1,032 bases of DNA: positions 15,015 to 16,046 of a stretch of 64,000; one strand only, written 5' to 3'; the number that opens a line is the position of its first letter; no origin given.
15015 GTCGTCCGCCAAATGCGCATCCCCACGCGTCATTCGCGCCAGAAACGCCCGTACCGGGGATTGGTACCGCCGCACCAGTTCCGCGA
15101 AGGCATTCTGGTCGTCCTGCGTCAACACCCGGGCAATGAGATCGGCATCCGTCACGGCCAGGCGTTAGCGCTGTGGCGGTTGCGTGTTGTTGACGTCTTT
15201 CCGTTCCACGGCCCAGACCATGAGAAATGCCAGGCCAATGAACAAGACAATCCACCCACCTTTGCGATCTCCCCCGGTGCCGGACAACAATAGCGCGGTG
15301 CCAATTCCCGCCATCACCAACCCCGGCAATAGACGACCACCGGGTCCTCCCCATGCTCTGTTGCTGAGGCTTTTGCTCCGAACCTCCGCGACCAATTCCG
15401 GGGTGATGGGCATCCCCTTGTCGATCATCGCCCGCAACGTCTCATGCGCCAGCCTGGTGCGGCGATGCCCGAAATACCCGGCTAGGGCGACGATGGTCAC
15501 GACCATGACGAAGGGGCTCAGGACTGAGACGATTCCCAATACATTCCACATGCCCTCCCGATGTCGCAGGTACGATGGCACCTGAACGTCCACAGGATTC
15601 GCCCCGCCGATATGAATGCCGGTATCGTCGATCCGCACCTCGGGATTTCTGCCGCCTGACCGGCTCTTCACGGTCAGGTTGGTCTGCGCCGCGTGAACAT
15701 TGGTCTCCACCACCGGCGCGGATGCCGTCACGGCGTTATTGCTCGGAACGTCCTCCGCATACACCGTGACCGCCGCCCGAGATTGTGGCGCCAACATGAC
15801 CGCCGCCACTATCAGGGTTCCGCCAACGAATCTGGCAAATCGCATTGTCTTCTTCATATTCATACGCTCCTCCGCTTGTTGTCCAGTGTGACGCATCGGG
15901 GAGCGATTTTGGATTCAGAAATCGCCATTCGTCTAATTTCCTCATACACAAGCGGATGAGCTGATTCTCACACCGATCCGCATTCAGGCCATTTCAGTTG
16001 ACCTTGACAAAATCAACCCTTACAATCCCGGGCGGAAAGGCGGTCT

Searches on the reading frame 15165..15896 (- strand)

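Call 52: search_protein_families(library=pfam, proteins=[window:15165-15896:-], max_evalue=0.0001)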
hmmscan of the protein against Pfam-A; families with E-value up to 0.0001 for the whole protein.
window:15165-15896:- (243 aa): 1 family
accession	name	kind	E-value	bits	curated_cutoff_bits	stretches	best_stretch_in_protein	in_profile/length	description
PF19762.4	DUF6249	-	3.2e-07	30.7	33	1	122-231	1-103/104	Domain of unknown function (DUF6249)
